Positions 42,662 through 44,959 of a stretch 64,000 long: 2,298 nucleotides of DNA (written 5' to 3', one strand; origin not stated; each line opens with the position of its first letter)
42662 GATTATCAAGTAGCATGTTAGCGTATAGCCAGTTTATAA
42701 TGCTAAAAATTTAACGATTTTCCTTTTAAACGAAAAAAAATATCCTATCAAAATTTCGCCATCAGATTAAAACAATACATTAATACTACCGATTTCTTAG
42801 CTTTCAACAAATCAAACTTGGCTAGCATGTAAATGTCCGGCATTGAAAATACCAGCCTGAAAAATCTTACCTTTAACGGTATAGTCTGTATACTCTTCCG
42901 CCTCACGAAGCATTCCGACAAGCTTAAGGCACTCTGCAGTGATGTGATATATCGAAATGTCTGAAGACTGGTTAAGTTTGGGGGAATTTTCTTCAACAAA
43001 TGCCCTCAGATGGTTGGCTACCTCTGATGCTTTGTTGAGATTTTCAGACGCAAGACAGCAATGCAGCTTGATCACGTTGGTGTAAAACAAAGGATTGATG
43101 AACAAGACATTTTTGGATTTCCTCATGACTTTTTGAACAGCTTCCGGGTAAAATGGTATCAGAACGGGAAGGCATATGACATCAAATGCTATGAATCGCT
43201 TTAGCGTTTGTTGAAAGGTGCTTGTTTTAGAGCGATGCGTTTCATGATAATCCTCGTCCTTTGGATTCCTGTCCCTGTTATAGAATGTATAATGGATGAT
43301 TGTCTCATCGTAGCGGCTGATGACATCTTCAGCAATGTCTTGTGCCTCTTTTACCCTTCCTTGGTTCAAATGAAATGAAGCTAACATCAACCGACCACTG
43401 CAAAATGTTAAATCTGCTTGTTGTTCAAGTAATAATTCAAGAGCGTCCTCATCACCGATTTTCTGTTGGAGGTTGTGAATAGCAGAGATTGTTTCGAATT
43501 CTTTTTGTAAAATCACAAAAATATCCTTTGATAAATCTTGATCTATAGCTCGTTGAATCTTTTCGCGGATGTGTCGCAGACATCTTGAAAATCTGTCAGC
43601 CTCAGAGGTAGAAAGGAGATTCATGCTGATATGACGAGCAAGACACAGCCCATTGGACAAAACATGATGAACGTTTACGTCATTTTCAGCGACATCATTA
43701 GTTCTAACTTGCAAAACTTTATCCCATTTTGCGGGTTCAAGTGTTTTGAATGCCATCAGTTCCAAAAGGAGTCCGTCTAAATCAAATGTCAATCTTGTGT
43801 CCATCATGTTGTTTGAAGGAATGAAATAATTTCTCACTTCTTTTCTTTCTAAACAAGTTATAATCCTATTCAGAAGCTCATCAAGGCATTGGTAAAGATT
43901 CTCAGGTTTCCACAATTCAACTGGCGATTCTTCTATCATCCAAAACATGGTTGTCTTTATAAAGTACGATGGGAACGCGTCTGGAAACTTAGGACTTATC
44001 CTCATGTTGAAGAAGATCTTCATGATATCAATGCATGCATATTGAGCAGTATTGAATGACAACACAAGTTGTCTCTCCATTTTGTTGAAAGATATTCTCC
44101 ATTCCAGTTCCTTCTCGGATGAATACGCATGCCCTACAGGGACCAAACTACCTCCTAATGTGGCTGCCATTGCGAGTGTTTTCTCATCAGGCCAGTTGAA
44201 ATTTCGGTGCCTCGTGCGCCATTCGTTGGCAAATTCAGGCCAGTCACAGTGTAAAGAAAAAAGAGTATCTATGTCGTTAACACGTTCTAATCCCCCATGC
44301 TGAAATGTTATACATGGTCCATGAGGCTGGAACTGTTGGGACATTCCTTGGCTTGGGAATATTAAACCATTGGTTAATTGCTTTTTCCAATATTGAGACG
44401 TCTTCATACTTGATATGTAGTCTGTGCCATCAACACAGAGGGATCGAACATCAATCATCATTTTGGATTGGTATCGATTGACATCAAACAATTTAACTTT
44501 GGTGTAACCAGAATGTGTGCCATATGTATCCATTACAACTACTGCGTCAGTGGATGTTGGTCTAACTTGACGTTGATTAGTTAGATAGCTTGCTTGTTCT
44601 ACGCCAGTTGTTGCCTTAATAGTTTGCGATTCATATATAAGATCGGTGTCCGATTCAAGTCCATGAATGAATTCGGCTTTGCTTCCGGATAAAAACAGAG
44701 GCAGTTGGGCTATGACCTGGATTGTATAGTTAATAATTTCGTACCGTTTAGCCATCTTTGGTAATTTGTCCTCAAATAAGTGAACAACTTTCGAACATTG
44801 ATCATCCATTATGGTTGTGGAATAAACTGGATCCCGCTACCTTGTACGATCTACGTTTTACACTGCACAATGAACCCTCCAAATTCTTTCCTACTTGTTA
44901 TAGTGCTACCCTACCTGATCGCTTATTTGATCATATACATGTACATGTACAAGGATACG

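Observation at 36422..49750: Tandem cluster of three cGAS-like receptor (cGLR / Mab-21 nucleotidyltransferase) paralogs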

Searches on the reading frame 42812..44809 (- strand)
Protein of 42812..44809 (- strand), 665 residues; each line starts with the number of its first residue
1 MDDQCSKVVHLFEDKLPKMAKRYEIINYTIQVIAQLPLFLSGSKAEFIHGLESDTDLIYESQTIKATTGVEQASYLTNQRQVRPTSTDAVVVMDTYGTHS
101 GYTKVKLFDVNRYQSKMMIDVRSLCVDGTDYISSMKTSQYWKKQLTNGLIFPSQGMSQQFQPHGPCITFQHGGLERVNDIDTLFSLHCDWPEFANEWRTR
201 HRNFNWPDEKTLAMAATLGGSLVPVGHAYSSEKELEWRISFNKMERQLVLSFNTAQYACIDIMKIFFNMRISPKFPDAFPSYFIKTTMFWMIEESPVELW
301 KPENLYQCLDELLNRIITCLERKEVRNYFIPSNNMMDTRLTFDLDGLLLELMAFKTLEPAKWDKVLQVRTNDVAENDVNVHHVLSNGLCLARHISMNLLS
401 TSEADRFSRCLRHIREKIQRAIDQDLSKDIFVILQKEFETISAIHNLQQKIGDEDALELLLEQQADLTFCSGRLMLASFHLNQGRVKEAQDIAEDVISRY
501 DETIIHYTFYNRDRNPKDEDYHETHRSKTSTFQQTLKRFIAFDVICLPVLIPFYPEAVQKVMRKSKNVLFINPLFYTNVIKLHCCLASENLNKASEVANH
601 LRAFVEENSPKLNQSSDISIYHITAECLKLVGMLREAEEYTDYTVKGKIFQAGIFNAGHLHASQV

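Call 3: search_protein_families(library=pfam, proteins=[window:42812-44809:-], max_evalue=1)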
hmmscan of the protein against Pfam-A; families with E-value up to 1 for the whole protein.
window:42812-44809:- (665 aa): 8 families
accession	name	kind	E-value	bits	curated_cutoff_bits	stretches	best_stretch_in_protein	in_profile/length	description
PF20266.3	Mab-21_C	-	3.1e-15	56.6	24.1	1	258-338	4-87/102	Mab-21 protein HhH/H2TH-like domain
PF03281.20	Mab-21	-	4.2e-05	24.1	24.1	1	126-248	62-194/197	Mab-21 protein nucleotidyltransferase domain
PF10711.15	DUF2513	-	0.025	15.4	29.6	1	111-144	57-90/100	Hypothetical protein (DUF2513)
PF25058.1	ARM_TT21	-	0.092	13.1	27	0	587-641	26-80/155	Tetratricopeptide repeat protein 21 ARM repeat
PF13428.12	TPR_14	-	0.16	13.2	23.5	1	473-503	4-34/44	Tetratricopeptide repeat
PF13374.12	TPR_10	-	0.16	12.5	27.5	1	475-500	7-32/42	Tetratricopeptide repeat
PF14559.12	TPR_19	-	0.17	12.7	25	0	473-499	28-54/68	Tetratricopeptide repeat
PF13176.12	TPR_7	-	0.2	12.3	27.9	0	441-467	2-28/36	Tetratricopeptide repeat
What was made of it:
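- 42871..44809 (-): g2 coding exon 1 (aa 1-646 plus the first base of codon 647). It ends at a GT donor (AAAG|GTAAGA). Pfam Mab-21 24.1 bits and Mab-21_C 56.6 bits (call 3).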

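Call 4: search_solved_structures(query=window:42812-44809:-, max_evalue=10, show_alignments=3)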
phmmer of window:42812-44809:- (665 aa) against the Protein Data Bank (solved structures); distinct sequences matched with E-value up to 10: 43.
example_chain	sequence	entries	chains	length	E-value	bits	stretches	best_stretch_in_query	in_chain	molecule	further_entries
8gjy_A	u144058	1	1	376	5.6e-12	48.1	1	165-337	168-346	cGAS-like receptor 1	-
7lt1_A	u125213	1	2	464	1.2e-09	40.4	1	160-337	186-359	Protein MB21D2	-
5xzb_A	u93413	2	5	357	1.2e-09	40.3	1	256-340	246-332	Cyclic GMP-AMP synthase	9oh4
4o6a_A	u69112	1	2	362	1.3e-09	40.3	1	256-340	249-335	Cyclic GMP-AMP synthase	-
4k8v_C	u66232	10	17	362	1.3e-09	40.3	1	256-340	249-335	Cyclic GMP-AMP synthase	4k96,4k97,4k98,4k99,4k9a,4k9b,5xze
30lm_A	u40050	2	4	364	1.3e-09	40.3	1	256-340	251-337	Cyclic GMP-AMP synthase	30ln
7utt_A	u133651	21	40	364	1.3e-09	40.3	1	256-340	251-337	Cyclic GMP-AMP synthase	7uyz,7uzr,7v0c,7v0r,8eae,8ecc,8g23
4ley_A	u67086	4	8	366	1.4e-09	40.2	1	256-340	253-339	Cyclic GMP-AMP synthase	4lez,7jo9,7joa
7uux_A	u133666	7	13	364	1.4e-09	40.2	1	256-340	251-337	Cyclic GMP-AMP synthase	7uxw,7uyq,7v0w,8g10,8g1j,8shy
5n6i_A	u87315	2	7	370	1.4e-09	40.2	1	256-340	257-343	Cyclic GMP-AMP synthase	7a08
6x59_K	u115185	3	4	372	1.4e-09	40.2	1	256-340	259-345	Cyclic GMP-AMP synthase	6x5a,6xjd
8g2p_A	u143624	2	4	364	1.4e-09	40.1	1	256-340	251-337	Cyclic GMP-AMP synthase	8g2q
7lz3_A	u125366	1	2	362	1.8e-09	39.8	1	256-340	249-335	Cyclic GMP-AMP synthase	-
7kxs_A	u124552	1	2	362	1.8e-09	39.8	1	256-340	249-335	Cyclic GMP-AMP synthase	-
7buj_A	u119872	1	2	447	2.1e-09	39.6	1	256-340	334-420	Cyclic GMP-AMP synthase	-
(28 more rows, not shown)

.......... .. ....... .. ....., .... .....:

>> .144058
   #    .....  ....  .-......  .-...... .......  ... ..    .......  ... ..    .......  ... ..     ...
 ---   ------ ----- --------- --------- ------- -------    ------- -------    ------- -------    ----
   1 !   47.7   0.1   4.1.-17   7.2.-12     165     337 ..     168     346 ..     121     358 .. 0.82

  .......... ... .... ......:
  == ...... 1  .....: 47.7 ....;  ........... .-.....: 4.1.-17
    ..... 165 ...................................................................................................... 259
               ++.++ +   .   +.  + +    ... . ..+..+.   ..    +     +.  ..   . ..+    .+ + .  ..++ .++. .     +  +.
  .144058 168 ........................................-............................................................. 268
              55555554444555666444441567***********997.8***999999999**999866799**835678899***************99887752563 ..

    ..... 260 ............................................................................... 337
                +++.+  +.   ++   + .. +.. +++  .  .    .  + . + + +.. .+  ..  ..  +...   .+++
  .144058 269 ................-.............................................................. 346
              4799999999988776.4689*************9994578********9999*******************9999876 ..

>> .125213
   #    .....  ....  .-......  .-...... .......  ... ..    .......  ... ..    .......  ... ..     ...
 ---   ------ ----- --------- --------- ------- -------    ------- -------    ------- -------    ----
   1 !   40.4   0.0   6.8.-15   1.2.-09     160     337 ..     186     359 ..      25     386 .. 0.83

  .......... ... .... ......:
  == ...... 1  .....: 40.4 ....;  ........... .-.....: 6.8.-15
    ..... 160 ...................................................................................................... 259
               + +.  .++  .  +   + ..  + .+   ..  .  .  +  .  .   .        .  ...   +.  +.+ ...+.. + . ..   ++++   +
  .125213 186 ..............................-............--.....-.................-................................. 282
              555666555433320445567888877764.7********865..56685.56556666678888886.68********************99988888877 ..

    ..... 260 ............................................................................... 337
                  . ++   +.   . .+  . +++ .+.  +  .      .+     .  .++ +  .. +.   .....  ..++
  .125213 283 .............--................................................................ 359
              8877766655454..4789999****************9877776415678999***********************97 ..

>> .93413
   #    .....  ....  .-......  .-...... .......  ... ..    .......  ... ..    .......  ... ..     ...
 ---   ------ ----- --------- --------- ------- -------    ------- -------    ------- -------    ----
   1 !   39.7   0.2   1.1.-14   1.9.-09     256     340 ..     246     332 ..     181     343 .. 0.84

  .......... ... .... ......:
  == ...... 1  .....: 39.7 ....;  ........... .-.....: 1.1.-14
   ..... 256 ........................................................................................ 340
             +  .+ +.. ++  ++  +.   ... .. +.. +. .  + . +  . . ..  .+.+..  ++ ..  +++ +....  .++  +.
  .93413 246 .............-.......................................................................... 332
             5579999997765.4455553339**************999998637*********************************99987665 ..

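Call 6: find_homologous_proteins(query=window:42812-44809:-)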
Query window:42812-44809:- (665 aa): 57 proteins with E <= 0.001 among 8000 candidates.
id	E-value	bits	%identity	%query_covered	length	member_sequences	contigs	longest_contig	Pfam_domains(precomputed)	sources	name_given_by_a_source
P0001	3.0e-276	936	62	98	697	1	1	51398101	PF20266.4,PF03281.21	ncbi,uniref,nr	ncbi:uncharacterized protein LOC117328342 [Pecten maximus]|uniref:uncharacterized protein LOC1173283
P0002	3.1e-243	827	56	95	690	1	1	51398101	PF20266.4,PF03281.21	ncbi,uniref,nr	ncbi:uncharacterized protein LOC117327394 [Pecten maximus]|uniref:uncharacterized protein LOC1173273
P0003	1.1e-239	815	56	96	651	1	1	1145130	PF20266.4,PF03281.21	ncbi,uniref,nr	ncbi:uncharacterized protein LOC110446761 [Mizuhopecten yessoensis]|uniref:uncharacterized protein L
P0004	1.0e-225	769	53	97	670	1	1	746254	PF20266.4,PF03281.21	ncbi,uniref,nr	ncbi:uncharacterized protein LOC132549318 [Ylistrum balloti]|uniref:uncharacterized protein LOC13254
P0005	1.0e-207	710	49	96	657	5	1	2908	PF20266.4,PF03281.21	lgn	-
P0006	3.1e-178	612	46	94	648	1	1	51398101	PF20266.4,PF03281.21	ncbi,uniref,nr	ncbi:uncharacterized protein LOC117328341 [Pecten maximus]|uniref:uncharacterized protein LOC1173283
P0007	1.3e-172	594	46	89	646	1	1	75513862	PF20266.4,PF03281.21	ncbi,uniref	ncbi:uncharacterized protein [Argopecten irradians]|uniref:uncharacterized protein n=1 Tax=Argopecte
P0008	3.2e-170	586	46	91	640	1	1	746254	PF20266.4,PF03281.21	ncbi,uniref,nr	ncbi:uncharacterized protein LOC132549317 [Ylistrum balloti]|uniref:uncharacterized protein LOC13254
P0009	2.0e-134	468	35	97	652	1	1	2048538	PF20266.4,PF03281.21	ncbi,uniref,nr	ncbi:hypothetical protein CHS0354_016773 [Potamilus streckersoni]|uniref:Mab-21-like HhH/H2TH-like d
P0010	1.1e-130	455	36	97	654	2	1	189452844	PF20266.4,PF03281.21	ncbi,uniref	ncbi:hypothetical protein ACJMK2_028184 [Sinanodonta woodiana]|uniref:Mab-21-like HhH/H2TH-like doma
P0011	1.4e-130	455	36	97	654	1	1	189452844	PF20266.4,PF03281.21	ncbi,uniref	ncbi:hypothetical protein ACJMK2_028183 [Sinanodonta woodiana]|uniref:Mab-21-like HhH/H2TH-like doma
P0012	1.6e-119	418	35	96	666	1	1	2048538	PF20266.4,PF03281.21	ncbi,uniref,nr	ncbi:hypothetical protein CHS0354_016781 [Potamilus streckersoni]|uniref:Mab-21-like HhH/H2TH-like d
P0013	9.1e-118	413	35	97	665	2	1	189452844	PF20266.4,PF03281.21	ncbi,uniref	ncbi:hypothetical protein ACJMK2_028187 [Sinanodonta woodiana]|uniref:Mab-21-like HhH/H2TH-like doma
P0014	1.8e-35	141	26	91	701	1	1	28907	PF20266.4,PF03281.21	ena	-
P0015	2.8e-34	137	26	91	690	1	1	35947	PF20266.4,PF03281.21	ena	-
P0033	1.5e-30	124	33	46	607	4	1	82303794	PF20266.4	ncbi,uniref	ncbi:cyclic GMP-AMP synthase-like receptor 2 [Mytilus edulis]|uniref:cyclic GMP-AMP synthase-like re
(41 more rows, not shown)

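Call 20: list_cluster_members(proteins=[P0001, P0003, P0006, P0007, P0033, P0002])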
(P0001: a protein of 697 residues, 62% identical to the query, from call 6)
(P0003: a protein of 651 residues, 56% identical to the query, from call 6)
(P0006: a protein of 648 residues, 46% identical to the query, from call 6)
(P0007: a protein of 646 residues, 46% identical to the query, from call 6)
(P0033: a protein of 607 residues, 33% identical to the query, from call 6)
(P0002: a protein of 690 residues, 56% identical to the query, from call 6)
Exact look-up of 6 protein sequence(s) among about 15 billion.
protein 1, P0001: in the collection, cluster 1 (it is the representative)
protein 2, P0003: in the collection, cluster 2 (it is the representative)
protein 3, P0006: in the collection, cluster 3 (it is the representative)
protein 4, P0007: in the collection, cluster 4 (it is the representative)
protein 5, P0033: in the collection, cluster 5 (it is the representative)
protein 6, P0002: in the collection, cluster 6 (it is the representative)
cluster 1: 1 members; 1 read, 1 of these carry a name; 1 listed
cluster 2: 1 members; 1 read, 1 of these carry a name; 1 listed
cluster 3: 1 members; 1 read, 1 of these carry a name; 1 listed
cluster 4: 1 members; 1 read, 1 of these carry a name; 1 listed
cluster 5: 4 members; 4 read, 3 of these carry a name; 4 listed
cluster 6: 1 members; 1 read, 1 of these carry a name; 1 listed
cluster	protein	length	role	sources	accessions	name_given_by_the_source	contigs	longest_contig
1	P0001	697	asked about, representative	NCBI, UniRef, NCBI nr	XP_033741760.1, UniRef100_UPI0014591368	uncharacterized protein LOC117328342 [Pecten maximus] | uncharacterized protein LOC117328342 n=1 Tax=Pecten maximus TaxID=6579 RepID=UPI0014591368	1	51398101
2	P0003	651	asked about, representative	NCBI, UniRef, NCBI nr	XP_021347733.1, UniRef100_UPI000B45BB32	uncharacterized protein LOC110446761 [Mizuhopecten yessoensis] | uncharacterized protein LOC110446761 n=1 Tax=Mizuhopecten yessoensis TaxID=6573 ...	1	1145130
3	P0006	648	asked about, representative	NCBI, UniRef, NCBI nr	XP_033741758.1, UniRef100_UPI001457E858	uncharacterized protein LOC117328341 [Pecten maximus] | uncharacterized protein LOC117328341 n=1 Tax=Pecten maximus TaxID=6579 RepID=UPI001457E858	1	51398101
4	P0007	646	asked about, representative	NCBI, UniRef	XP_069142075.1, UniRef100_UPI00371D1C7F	uncharacterized protein [Argopecten irradians] | uncharacterized protein n=1 Tax=Argopecten irradians TaxID=31199 RepID=UPI00371D1C7F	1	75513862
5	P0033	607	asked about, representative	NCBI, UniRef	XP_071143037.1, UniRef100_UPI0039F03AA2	cyclic GMP-AMP synthase-like receptor 2 [Mytilus edulis] | cyclic GMP-AMP synthase-like receptor 2 n=1 Tax=Mytilus edulis TaxID=6550 ...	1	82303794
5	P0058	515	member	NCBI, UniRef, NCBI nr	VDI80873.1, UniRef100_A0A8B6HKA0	Hypothetical predicted protein [Mytilus galloprovincialis] | Mab-21-like HhH/H2TH-like domain-containing protein n=1 Tax=Mytilus galloprovincialis ...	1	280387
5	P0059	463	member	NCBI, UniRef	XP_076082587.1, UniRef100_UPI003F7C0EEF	uncharacterized protein LOC143053684 [Mytilus galloprovincialis] | uncharacterized protein LOC143053684 n=1 Tax=Mytilus galloprovincialis TaxID=29158 ...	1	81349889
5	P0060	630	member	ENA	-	-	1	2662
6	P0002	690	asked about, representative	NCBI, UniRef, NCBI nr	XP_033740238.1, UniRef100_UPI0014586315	uncharacterized protein LOC117327394 [Pecten maximus] | uncharacterized protein LOC117327394 n=1 Tax=Pecten maximus TaxID=6579 RepID=UPI0014586315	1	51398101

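Call 27: predict_structure(alignment_id=A1)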
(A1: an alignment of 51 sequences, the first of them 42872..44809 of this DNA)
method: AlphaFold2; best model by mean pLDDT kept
length: 646 residues; sequences in the alignment: 51
mean_pLDDT: 92.7   pTM: 0.89
mean pLDDT of the five models: 92.7, 91.5, 91.5, 91.2, 90.6
residues with pLDDT >= 90: 516; 70-90: 119; 50-70: 10; < 50: 1
segments of 3 or more residues with pLDDT < 50: none
pLDDT, mean of each block of 10 residues (from residue 1): 83 89 92 94 90 91 96 94 90 97 97 84 94 96 89 85 89 83 95 93 94 93 96 96 95 96 96 93 96 96 96 98 97 95 97 92 93 67 90 94 97 98 95 97 96 94 95 97 98 97 86 78 73 92 96 98 94 97 98 98 94 85 97 97 86
secondary structure, 60 per line:
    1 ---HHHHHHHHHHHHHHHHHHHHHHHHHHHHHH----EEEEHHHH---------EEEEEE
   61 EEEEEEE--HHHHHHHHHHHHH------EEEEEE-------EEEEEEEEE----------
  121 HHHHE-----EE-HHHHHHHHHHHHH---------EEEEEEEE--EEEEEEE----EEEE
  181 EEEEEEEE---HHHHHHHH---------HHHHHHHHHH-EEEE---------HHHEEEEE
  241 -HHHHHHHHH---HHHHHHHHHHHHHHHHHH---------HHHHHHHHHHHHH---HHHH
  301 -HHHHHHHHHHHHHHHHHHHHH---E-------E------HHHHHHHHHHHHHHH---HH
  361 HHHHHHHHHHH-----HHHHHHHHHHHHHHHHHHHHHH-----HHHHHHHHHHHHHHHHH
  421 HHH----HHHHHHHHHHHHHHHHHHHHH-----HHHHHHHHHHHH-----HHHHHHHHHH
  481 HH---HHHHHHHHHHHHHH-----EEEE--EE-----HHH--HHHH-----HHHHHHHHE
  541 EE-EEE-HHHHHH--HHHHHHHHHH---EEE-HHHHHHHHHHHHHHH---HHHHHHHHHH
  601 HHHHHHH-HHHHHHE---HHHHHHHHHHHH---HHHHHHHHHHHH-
elements in order: H4-33 E38-41 H42-45 E55-67 H70-82 E89-94 E102-110 H121-124 H134-146 E156-163 E166-172 E177-188 H192-199 H209-218 E220-223 E236-240 H242-250 H254-271 H281-293 H297-300 H302-322 H341-355 H359-371 H377-398 H404-423 H428-448 H454-465 H471-482 H486-499 E505-508 H523-526 H532-539 E540-542 E544-546 H548-553 H556-565 E569-571 H573-587 H591-607 H609-614 H619-630 H634-645
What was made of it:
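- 42871..44809 (-): AF2 pLDDT 92.7 (call 27).
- Checked: The spine helix starts at residue 4 and GS is at residues 42-43 (call 27).
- The AF2 model has pLDDT 92.7 and pTM 0.89 (call 27).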
